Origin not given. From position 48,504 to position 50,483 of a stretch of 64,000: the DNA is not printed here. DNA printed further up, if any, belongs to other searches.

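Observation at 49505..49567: Second in-frame repeat insertion, in the carboxyltransferase subunit of an acyl-CoA carboxylase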

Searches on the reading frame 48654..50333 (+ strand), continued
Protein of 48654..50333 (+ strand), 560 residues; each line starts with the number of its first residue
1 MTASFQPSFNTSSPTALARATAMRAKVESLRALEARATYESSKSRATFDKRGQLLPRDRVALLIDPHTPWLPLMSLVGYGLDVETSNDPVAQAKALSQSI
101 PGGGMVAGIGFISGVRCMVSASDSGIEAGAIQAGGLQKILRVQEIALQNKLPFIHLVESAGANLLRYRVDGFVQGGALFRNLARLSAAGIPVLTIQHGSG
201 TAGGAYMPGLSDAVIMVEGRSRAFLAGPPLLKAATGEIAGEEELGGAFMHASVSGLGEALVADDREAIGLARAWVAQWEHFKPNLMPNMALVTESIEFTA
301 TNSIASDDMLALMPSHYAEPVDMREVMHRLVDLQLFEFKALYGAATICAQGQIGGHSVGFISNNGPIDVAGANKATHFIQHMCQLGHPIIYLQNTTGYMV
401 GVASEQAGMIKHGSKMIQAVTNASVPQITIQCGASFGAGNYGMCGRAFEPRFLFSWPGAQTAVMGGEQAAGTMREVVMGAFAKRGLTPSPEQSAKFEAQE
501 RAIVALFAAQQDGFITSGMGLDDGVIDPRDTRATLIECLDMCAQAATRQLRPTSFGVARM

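Call 22: find_related_loci(query=window:48654-50333:+, collection=genome_contigs, flank=10000)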
Query window:48654-50333:+ (560 aa) in genome_contigs; peptide patterns used: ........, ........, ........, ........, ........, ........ (x = any residue, [..] = any of these).
295 stretches matched a pattern; 247 encode a relative of the query (tblastn E <= 1e-3); the best 80 are kept; 80 distinct loci.
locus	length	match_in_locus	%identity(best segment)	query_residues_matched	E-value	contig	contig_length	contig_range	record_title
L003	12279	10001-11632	69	5-560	0e+0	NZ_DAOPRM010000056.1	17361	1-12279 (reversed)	MAG: Ottowia sp. isolate AMR_MDS_1496 NODE_2759_length_17361_cov_20.953658, whole genome shotgun sequence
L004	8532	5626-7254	70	5-560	0e+0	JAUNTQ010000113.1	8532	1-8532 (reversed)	MAG: Pseudomonadota bacterium isolate S5R_Sa_26 NODE_2457_length_8532_cov_40.031615, whole genome shotgun sequence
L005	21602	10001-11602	69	5-560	0e+0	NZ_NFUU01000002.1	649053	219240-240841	Hydrogenophaga sp. IBVHS1 contig000002, whole genome shotgun sequence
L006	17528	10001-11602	70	5-560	0e+0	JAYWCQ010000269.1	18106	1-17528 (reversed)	MAG: Polaromonas sp. isolate GL94_UP_metabat_141 GL94_UP_metabat_141_268, whole genome shotgun sequence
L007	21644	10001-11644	68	3-560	0e+0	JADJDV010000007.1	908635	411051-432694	MAG: Burkholderiales bacterium isolate Aved_18-Q3-R54-62_MAXAC.293 tig00373592-10-9079420, whole genome shotgun sequence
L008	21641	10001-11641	68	5-560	0e+0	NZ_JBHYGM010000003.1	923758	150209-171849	MAG: Hydrogenophaga sp. isolate SAMS01UC_bin-015 SAMS01UC_bin-015_c3, whole genome shotgun sequence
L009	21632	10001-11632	69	5-560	0e+0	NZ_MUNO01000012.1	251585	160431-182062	Polaromonas sp. A23 NODE_7_length_251585_cov_12.0454_ID_13, whole genome shotgun sequence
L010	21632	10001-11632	68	5-560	0e+0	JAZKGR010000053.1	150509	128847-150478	MAG: Pseudomonadota bacterium isolate DC_RB_04_SPN110320-bin059 DCRB04SPN_B059_0_000000000053, whole genome shotgun sequ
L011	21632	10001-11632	69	5-560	0e+0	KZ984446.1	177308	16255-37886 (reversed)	Comamonas testosteroni strain SWCO2 genomic scaffold Scaffold8, whole genome shotgun sequence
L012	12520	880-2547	66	1-560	0e+0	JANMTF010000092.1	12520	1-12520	MAG: Polaromonas sp. isolate SOY_29_metabat_262 SOY_29_k141_3327847, whole genome shotgun sequence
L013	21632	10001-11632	69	5-560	0e+0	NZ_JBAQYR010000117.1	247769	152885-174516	MAG: Polaromonas sp. isolate MFD06263_ilm_asm_bin10 k127_135786, whole genome shotgun sequence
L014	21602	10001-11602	70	5-560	0e+0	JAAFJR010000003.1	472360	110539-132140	MAG: Polaromonas sp. isolate bin53.metabat.ball.024 WN_Polaromonas_1_scaffold_3, whole genome shotgun sequence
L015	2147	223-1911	67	4-560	0e+0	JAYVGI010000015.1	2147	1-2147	MAG: Polaromonas sp. isolate GL46_Up_concoct_171 GL46_Up_concoct_171_14, whole genome shotgun sequence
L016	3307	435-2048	69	5-560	0e+0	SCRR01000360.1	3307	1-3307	MAG: Burkholderiaceae bacterium isolate FW106-02_bin.10 FW106-02_bin.10-16115, whole genome shotgun sequence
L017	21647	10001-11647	68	5-560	0e+0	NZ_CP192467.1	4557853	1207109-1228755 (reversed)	Polaromonas aquatica strain 36b22 chromosome, complete genome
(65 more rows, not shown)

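Call 45: predict_structure(alignment_id=A5)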
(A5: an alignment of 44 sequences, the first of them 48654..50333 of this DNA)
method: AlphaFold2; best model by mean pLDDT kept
length: 560 residues; sequences in the alignment: 44
mean_pLDDT: 73.8   pTM: 0.79
mean pLDDT of the five models: 73.8, 73.3, 72.3, 70.0, 69.7
residues with pLDDT >= 90: 105; 70-90: 260; 50-70: 105; < 50: 90
segments of 3 or more residues with pLDDT < 50: 161-168, 201-205, 221-245, 285-303, 397-404, 437-447, 555-560
pLDDT, mean of each block of 10 residues (from residue 1): 69 88 89 87 84 87 91 84 77 83 86 93 63 76 90 81 47 64 82 76 50 75 46 45 50 60 90 85 48 41 64 76 88 88 86 92 74 88 94 62 49 69 87 61 49 83 60 73 87 86 72 54 83 92 85 46
secondary structure, 60 per line:
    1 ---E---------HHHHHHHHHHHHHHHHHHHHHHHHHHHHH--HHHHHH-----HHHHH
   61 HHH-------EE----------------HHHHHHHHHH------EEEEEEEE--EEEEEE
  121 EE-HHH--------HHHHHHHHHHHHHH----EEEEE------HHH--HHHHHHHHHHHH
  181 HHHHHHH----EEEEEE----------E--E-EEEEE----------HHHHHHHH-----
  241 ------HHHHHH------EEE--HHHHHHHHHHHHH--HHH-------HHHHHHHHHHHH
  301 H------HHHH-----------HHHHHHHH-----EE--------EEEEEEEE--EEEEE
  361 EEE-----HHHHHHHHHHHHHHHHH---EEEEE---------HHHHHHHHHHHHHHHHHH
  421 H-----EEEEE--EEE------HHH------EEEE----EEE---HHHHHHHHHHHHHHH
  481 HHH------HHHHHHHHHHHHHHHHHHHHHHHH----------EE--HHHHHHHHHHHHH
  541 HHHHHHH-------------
elements in order: H14-42 H45-50 H56-63 H89-98 E105-112 E115-122 H135-148 E153-157 H169-187 E192-197 E213-217 H228-235 H247-252 E259-261 H264-276 H289-301 H308-311 H323-330 E346-353 E356-363 H369-385 E389-393 H403-421 E427-431 E434-436 E452-455 E460-462 H466-483 H490-513 H528-547

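Call 61: list_cluster_members(proteins=[P0001, P0002, P0003])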
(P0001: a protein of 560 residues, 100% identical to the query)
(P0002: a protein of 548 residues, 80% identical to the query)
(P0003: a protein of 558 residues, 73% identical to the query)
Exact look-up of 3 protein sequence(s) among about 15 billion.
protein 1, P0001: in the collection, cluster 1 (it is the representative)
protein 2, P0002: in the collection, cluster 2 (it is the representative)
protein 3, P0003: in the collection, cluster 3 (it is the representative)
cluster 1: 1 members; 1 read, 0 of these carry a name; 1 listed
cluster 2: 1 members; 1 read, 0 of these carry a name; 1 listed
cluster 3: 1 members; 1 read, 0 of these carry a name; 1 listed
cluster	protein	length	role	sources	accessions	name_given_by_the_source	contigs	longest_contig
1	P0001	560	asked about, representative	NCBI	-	-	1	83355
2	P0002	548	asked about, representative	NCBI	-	-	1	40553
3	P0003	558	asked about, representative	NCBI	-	-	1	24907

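Call 64: fold_search(model_id=the predicted structure, library=pdb)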
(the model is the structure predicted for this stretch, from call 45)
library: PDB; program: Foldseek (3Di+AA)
matches with E <= 10: 1338; with E <= 0.001: 254
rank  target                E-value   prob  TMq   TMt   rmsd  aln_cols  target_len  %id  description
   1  9tqc_E                4.1e-44  1.00  0.75  0.78   7.1       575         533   36  L. pneumophila 3-methylcrotonyl-CoA carboxylase holoenzyme A3B6 (released 2026-02-18)
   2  8jxl_A                4.3e-44  1.00  0.76  0.79   6.7       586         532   34  Human 3-methylcrotonyl-CoA carboxylase in MCCU state with MCoA (released 2024-07-03)
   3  5ikl_B                6.8e-44  1.00  0.80  0.87   4.5       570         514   43  Crystal structure of P. aeruginosa geranyl-CoA carboxylase (GCC), beta subunit (released 2016-04-13)
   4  8j4z_A                1.0e-43  1.00  0.77  0.79   6.7       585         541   36  Human 3-methylcrotonyl-CoA carboxylase in BCCP-CTS state with substrate (released 2024-04-24)
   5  5ikl_D                3.3e-43  1.00  0.79  0.86   4.5       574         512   42  Crystal structure of P. aeruginosa geranyl-CoA carboxylase (GCC), beta subunit (released 2016-04-13)
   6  8jxm_C                5.2e-43  1.00  0.75  0.80   6.6       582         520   34  Human 3-methylcrotonyl-CoA carboxylase in BCCP-H2 state with MCoA (released 2024-07-03)
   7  8j73_G                5.8e-43  1.00  0.75  0.79   6.9       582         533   36  Methylcrotonoyl-CoA carboxylase core-Dimer (released 2024-05-01)
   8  8jxm_E                1.7e-42  1.00  0.75  0.80   6.6       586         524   34  Human 3-methylcrotonyl-CoA carboxylase in BCCP-H2 state with MCoA (released 2024-07-03)
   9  8jxm_J                3.3e-42  1.00  0.74  0.79   6.7       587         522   33  Human 3-methylcrotonyl-CoA carboxylase in BCCP-H2 state with MCoA (released 2024-07-03)
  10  3u9s_B                8.1e-42  1.00  0.76  0.79   6.9       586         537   37  Crystal structure of P. aeruginosa 3-methylcrotonyl-CoA carboxylase (MCC) 750 kD holoenzyme, CoA complex (released 2011-12-14)
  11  3u9r                  8.6e-42  1.00  0.76  0.79   7.2       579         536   38  Crystal structure of P. aeruginosa 3-methylcrotonyl-CoA carboxylase (MCC), beta subunit (released 2011-12-14)
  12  9tqg_A                9.6e-42  1.00  0.74  0.77   7.2       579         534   35  L. pneumophila 3-methylcrotonyl-CoA carboxylase A1B6 (released 2026-01-14)
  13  8j7d_C                1.9e-41  1.00  0.75  0.79   6.8       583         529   35  Human 3-methylcrotonyl-CoA carboxylase in BCCP-H1 state (released 2024-05-08)
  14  5ikl_F                4.9e-41  1.00  0.71  0.85   4.5       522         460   44  Crystal structure of P. aeruginosa geranyl-CoA carboxylase (GCC), beta subunit (released 2016-04-13)
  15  8j78_D                5.2e-41  1.00  0.75  0.80   6.7       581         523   34  Human 3-methylcrotonyl-CoA carboxylase in BCCP-H2 state (released 2024-05-08)
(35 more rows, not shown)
